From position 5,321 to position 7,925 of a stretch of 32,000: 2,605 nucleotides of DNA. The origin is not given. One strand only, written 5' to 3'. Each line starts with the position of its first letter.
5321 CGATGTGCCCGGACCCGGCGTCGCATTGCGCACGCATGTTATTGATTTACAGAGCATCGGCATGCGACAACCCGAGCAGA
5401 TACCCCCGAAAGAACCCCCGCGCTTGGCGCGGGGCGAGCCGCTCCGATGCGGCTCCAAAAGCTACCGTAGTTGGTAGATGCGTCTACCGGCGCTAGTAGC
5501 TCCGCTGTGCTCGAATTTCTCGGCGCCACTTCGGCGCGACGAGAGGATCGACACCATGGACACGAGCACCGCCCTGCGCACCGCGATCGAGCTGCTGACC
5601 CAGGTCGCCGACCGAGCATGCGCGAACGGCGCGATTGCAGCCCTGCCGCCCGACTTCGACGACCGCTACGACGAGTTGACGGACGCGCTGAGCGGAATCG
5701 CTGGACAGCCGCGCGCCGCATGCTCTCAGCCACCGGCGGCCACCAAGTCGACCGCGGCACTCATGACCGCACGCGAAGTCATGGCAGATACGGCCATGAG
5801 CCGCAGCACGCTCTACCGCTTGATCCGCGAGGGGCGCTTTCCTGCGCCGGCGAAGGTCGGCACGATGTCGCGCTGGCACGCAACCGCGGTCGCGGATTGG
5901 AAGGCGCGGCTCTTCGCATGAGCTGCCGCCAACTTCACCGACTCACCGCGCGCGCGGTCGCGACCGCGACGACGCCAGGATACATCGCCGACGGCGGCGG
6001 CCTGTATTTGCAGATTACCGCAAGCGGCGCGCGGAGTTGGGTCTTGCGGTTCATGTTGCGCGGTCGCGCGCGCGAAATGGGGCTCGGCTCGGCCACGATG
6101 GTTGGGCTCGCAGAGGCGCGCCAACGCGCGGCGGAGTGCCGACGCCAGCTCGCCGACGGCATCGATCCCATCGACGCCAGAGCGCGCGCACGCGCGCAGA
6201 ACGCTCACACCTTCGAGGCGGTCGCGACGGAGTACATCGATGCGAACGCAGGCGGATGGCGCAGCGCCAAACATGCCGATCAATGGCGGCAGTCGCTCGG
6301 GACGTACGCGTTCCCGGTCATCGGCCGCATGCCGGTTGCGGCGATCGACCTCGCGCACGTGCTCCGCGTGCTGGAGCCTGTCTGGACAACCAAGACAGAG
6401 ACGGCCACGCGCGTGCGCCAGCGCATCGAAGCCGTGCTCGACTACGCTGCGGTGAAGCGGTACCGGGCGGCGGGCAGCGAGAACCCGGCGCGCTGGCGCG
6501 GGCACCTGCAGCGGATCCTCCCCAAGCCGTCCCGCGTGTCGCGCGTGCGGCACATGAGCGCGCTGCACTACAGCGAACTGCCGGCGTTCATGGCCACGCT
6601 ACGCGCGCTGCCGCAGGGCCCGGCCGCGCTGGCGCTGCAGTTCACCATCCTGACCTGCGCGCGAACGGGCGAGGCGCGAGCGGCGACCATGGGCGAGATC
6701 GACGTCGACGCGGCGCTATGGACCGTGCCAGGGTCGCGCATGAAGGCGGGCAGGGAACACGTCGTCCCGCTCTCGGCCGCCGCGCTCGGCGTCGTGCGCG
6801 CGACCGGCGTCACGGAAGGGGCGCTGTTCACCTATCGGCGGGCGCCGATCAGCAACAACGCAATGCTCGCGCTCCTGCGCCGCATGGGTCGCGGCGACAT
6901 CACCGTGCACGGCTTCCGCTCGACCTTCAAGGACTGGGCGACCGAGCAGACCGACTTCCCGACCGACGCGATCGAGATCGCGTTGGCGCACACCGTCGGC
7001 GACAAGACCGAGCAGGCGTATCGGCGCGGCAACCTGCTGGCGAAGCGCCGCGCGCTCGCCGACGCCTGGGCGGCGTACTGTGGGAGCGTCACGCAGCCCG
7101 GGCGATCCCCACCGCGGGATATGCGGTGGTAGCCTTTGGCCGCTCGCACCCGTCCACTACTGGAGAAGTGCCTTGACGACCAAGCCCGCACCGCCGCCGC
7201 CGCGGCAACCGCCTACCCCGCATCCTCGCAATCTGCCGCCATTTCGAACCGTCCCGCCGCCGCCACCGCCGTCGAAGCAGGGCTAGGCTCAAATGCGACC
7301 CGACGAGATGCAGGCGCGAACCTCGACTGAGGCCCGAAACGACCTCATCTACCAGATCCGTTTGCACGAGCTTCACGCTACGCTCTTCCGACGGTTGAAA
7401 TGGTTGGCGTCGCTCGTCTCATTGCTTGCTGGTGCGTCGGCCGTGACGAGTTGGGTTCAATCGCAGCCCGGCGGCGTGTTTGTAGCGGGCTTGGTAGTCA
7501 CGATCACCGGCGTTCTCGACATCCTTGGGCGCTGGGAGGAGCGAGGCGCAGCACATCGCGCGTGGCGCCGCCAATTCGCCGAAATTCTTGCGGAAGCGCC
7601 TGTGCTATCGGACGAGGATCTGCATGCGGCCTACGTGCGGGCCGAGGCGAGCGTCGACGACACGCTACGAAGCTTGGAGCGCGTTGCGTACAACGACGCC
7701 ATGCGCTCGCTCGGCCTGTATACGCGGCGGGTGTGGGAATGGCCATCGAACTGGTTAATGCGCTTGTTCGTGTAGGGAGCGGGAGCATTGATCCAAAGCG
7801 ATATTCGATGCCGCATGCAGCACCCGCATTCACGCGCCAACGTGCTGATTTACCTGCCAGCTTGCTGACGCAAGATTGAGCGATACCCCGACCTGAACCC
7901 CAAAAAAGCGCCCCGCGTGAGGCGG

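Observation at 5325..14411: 9.1-kb island inserted in the 3' end of tRNA-Leu(UAA), bounded by a 14-bp direct repeat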

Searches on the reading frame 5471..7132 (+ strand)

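Call 9: search_protein_families(library=pfam, proteins=[window:5471-7132:+], max_evalue=0.01)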
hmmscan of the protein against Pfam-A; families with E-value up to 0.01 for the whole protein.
window:5471-7132:+ (553 aa): 3 families
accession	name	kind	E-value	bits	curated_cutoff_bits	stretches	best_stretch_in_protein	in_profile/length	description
PF22022.2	Phage_int_M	-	7.6e-32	109.9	27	1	248-345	1-96/96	Phage integrase central domain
PF13356.12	Arm-DNA-bind_3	-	1e-20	74.1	27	1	158-239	1-82/83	Arm DNA-binding domain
PF00589.27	Phage_integrase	-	1.3e-11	45.1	27.1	1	369-519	7-167/172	Phage integrase family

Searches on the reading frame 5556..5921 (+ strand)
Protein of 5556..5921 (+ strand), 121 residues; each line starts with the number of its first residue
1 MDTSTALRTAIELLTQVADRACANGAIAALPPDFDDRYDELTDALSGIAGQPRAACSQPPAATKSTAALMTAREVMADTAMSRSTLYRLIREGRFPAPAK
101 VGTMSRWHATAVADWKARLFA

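Call 25: search_protein_families(library=phrogs, proteins=[window:5556-5921:+], max_evalue=0.01)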
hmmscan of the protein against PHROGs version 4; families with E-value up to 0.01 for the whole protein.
window:5556-5921:+ (121 aa): 6 families
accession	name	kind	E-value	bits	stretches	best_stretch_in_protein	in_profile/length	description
phrog_66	-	integration and excision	2.9e-10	41.4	1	56-120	80-144/412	excisionase and transcriptional regulator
phrog_2790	-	integration and excision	7.5e-08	33.3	1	69-116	28-76/100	excisionase and transcriptional regulator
phrog_9834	-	integration and excision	1.6e-05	26.1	1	70-112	28-70/86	excisionase and transcriptional regulator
phrog_597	-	DNA, RNA and nucleotide metabolism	0.00018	22.5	1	53-118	96-163/200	DNA binding protein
phrog_10045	-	DNA, RNA and nucleotide metabolism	0.0014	19.5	1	62-105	13-56/74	HTH DNA binding protein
phrog_1553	-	integration and excision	0.0027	18.3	0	69-117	4-60/65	excisionase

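Call 44: search_protein_families(library=padloc, proteins=[window:5556-5921:+], max_evalue=0.01)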
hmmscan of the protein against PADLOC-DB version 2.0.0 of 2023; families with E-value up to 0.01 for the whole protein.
window:5556-5921:+ (121 aa): 2 families
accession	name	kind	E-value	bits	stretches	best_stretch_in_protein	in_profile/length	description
PDLC04133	mad1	-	7.7e-08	30.5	1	68-120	4-55/60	mads_1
PDLC04388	PDC-M06B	-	0.003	15.5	1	70-116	82-130/174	-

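Call 45: search_protein_families(library=ncbifam, proteins=[window:5556-5921:+], max_evalue=0.01)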
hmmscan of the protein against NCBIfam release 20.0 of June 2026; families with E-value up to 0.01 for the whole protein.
window:5556-5921:+ (121 aa): 2 families
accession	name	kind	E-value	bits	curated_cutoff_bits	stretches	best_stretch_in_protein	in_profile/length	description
TIGR01764.1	excise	domain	3.2e-05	24.2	28.8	1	70-117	2-48/49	excisionase family DNA-binding protein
NF033499.1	Xis_Gifsy_1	exception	0.00066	19.7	60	1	65-118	4-63/92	excisionase Xis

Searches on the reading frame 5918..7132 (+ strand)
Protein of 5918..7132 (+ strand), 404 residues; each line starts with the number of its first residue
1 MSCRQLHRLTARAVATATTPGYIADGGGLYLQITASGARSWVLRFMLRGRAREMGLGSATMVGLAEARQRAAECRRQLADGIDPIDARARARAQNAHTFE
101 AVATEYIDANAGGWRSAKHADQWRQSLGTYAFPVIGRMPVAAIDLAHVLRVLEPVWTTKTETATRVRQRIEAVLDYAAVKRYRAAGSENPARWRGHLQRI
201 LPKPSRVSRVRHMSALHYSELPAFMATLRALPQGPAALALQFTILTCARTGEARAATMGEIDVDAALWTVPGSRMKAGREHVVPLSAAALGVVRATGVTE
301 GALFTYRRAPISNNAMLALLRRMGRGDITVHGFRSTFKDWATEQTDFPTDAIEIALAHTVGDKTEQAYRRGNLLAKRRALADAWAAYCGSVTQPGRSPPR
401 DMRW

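Call 22: find_encoding_contigs(protein=window:5918-7132:+, flank=10000, max_places=10)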
Protein window:5918-7132:+ (404 aa): 1 contig read that carries it; 1 place shown.
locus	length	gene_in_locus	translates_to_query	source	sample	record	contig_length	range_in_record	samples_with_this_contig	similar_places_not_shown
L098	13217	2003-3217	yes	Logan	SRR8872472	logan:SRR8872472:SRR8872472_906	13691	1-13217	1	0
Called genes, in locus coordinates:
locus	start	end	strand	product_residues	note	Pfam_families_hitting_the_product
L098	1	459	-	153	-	?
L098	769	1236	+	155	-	PF13560:HTH_31, PF01381:HTH_3 (weak)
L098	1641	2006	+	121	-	PF05930:Phage_AlpA, PF12728:HTH_17 (weak)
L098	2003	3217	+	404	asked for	PF13356:Arm-DNA-bind_3, PF22022:Phage_int_M, PF00589:Phage_integrase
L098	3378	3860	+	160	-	-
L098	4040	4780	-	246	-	-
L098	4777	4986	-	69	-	-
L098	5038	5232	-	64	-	-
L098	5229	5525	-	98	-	-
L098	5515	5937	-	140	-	PF18932:DUF5681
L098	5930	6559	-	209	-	-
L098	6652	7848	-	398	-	PF13481:AAA_25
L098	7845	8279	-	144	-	PF01807:Zn_ribbon_DnaG (faint)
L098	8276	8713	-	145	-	-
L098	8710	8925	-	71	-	PF05930:Phage_AlpA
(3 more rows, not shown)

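Call 25: search_protein_families(library=phrogs, proteins=[window:5918-7132:+], max_evalue=0.01)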
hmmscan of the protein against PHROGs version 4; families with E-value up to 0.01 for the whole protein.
window:5918-7132:+ (404 aa): 6 families
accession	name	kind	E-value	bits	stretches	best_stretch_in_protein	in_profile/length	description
phrog_1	-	integration and excision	3.6e-44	153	1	22-395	111-458/611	integrase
phrog_3423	-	unknown function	3e-19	70.5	1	12-149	14-154/157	-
phrog_4710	-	unknown function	5.6e-16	59.7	1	78-277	2-196/211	-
phrog_216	-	integration and excision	9e-14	52.3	1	185-388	34-244/301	integrase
phrog_37801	-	unknown function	0.00011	23.2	1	338-387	18-67/73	-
phrog_24775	-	unknown function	0.0018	19.3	1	327-388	27-86/101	-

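Call 27: find_related_loci(query=window:5918-7132:+, collection=viral_contigs, flank=10000)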
Query window:5918-7132:+ (404 aa) in viral_contigs; peptide patterns used: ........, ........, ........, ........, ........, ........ (x = any residue, [..] = any of these).
16 stretches matched a pattern; 16 encode a relative of the query (tblastn E <= 1e-3); 16 distinct loci.
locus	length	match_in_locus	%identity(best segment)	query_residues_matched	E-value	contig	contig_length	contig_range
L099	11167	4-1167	86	4-392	0e+0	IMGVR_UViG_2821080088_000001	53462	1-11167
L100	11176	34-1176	52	1-389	9e-114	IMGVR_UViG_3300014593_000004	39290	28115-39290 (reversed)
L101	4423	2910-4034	53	6-388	2e-103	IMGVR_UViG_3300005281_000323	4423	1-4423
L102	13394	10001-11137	46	5-388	4e-94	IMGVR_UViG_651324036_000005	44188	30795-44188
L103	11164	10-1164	43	7-390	4e-89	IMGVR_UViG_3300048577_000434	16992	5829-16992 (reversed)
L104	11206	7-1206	42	4-394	5e-89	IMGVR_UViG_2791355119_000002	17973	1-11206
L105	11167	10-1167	42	7-391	6e-87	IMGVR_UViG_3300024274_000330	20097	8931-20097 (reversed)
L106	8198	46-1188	43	20-398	6e-83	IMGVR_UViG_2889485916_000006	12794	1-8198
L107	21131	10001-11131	50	4-388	2e-98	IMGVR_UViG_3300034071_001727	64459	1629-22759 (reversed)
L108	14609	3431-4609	43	3-388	1e-77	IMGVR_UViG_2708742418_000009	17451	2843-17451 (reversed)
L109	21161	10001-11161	33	6-394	2e-48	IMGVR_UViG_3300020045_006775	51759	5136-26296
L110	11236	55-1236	29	23-404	6e-26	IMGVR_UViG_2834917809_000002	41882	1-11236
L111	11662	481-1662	29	23-404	6e-25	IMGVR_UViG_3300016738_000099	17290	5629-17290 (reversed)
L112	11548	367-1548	29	23-404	8e-25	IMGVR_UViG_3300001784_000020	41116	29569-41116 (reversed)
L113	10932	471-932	42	238-385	5e-21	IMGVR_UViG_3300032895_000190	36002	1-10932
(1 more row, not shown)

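Call 45: search_protein_families(library=ncbifam, proteins=[window:5918-7132:+], max_evalue=0.01)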
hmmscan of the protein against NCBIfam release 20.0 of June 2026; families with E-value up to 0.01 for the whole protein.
window:5918-7132:+ (404 aa): 1 family
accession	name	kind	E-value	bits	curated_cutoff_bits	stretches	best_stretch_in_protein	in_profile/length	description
NF007246.0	PRK09692.1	domain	5.3e-43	147.2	434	1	23-388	25-393/413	integrase domain-containing protein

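Call 48: find_homologous_proteins(query=window:5918-7132:+, max_evalue=1e-60)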
Query window:5918-7132:+ (404 aa): 7947 proteins with E <= 1e-60 among 8000 candidates; the best 120 are listed.
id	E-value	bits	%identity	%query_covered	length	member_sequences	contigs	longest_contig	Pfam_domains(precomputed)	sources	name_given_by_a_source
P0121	1.8e-263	891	100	100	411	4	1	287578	PF22022.3,PF13356.13,PF00589.28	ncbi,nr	ncbi:tyrosine-type recombinase/integrase [Dokdonella fugitiva]|nr:integrase arm-type DNA-binding dom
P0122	9.3e-217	738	86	96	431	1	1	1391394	PF22022.3,PF13356.13,PF00589.28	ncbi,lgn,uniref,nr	ncbi:integrase [Dokdonella fugitiva]|uniref:Integrase n=1 Tax=Dokdonella fugitiva TaxID=328517 RepID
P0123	1.8e-165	569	66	99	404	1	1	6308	PF22022.3,PF13356.13,PF00589.28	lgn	-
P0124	2.4e-145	503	60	96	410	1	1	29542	PF22022.3,PF13356.13,PF00589.28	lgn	-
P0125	4.9e-140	485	61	97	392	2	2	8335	PF22022.3,PF13356.13,PF00589.28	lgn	-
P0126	1.0e-135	471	57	96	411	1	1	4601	PF22022.3,PF13356.13,PF00589.28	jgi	jgi:integrase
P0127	2.3e-135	470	57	96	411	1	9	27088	PF22022.3,PF13356.13,PF00589.28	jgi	jgi:integrase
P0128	4.5e-135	469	58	95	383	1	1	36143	PF22022.3,PF13356.13,PF00589.28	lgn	-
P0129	2.2e-134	467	57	98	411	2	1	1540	PF22022.3,PF13356.13,PF00589.28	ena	-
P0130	2.3e-133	463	57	96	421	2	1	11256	PF22022.3,PF13356.13,PF00589.28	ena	-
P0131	2.4e-133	463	56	96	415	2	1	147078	PF22022.3,PF13356.13,PF00589.28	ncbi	-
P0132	8.7e-133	461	59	95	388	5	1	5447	PF22022.3,PF13356.13,PF00589.28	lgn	-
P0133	4.4e-132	459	55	95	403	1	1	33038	PF22022.3,PF13356.13,PF00589.28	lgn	-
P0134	6.3e-132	458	56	98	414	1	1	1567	PF22022.3,PF13356.13,PF00589.28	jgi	jgi:integrase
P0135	1.2e-131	458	56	96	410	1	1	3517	PF22022.3,PF13356.13,PF00589.28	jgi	jgi:integrase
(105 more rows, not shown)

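Call 49: find_encoding_contigs(protein=P0122, flank=10000, max_places=3)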
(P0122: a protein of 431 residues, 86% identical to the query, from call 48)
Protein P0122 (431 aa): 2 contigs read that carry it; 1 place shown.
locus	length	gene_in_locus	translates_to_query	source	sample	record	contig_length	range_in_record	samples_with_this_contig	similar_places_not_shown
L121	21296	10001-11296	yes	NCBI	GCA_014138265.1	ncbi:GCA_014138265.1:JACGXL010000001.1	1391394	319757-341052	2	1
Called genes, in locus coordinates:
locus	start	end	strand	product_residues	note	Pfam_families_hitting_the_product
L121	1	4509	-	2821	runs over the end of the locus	PF10091:Glycoamylase, PF06165:GH94_b-supersand, PF17167:Glyco_hydro_94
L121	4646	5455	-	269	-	PF01738:DLH (weak), PF02129:Peptidase_S15, PF00561:Abhydrolase_1, PF12146:Hydrolase_4 (weak), PF12697:Abhydrolase_6, PF00326:Peptidase_S9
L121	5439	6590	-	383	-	PF11379:DUF3182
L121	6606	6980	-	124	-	-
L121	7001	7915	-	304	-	PF00106:adh_short, PF08659:KR, PF13561:adh_short_C2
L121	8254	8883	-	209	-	PF01047:MarR, PF12802:MarR_2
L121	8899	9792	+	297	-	PF02517:Rce1-like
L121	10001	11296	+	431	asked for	PF13356:Arm-DNA-bind_3, PF22022:Phage_int_M, PF00589:Phage_integrase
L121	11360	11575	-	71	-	-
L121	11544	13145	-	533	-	PF00270:DEAD, PF04851:ResIII, PF00271:Helicase_C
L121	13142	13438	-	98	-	-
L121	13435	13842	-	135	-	-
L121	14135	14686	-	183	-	-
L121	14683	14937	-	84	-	-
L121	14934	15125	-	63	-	-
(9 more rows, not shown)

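Call 108: find_encoding_contigs(protein=P0123, flank=10000, max_places=2)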
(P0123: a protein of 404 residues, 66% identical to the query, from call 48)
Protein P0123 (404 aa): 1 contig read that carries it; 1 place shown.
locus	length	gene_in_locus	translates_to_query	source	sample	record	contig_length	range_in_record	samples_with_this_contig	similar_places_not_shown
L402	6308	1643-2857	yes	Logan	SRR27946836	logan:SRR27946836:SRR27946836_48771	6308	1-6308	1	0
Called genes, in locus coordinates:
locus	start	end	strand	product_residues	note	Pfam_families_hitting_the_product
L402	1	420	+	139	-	?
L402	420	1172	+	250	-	-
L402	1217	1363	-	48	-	-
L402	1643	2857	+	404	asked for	PF13356:Arm-DNA-bind_3, PF22022:Phage_int_M, PF00589:Phage_integrase (weak)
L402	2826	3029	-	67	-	PF05930:Phage_AlpA, PF12728:HTH_17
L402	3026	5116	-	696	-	PF02195:ParB_N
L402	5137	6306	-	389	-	?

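Call 109: find_encoding_contigs(protein=P0124, flank=10000, max_places=2)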
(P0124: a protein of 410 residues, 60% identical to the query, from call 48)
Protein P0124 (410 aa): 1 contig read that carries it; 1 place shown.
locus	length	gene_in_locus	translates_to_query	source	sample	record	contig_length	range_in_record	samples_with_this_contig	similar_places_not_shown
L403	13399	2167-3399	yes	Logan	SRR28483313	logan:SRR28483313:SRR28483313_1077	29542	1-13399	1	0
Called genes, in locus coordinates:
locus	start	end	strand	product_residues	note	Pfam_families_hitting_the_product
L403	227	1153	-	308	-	PF05971:Methyltransf_10 (weak), PF05175:MTS, PF13847:Methyltransf_31 (weak), PF08242:Methyltransf_12 (weak), PF13649:Methyltransf_25 (weak)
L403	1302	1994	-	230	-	PF13489:Methyltransf_23, PF13847:Methyltransf_31, PF08241:Methyltransf_11, PF08242:Methyltransf_12, PF13649:Methyltransf_25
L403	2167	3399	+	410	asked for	PF13356:Arm-DNA-bind_3, PF22022:Phage_int_M, PF00589:Phage_integrase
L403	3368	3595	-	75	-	-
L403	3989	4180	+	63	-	PF07927:HicA_toxin (weak)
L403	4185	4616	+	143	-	PF15919:HicB_lk_antitox (weak), PF15970:HicB-like_2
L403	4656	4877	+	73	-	-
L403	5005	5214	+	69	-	-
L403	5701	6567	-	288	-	-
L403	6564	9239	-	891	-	-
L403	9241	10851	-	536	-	PF05345:He_PIG (faint)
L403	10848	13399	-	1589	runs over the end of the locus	-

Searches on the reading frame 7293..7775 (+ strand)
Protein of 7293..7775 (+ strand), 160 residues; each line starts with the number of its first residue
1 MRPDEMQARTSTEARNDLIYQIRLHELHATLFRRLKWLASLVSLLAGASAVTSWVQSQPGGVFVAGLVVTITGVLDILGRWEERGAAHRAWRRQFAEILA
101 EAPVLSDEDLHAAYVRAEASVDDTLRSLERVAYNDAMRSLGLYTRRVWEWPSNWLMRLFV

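Call 9: search_protein_families(library=pfam, proteins=[window:7293-7775:+], max_evalue=0.01)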
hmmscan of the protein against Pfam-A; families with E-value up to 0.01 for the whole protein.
window:7293-7775:+ (160 aa): 0 families

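Call 25: search_protein_families(library=phrogs, proteins=[window:7293-7775:+], max_evalue=0.01)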
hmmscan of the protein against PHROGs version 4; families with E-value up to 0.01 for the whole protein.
window:7293-7775:+ (160 aa): 2 families
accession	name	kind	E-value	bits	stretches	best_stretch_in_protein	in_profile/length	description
phrog_11791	-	unknown function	1.6e-15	58.1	1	10-159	9-162/173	-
phrog_6315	-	unknown function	4.5e-10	40.6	1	12-144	5-132/152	-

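Call 44: search_protein_families(library=padloc, proteins=[window:7293-7775:+], max_evalue=0.01)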
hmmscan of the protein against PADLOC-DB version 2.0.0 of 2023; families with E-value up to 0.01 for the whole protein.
window:7293-7775:+ (160 aa): 0 families

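Call 45: search_protein_families(library=ncbifam, proteins=[window:7293-7775:+], max_evalue=0.01)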
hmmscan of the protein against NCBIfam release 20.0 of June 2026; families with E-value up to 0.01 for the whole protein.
window:7293-7775:+ (160 aa): 0 families
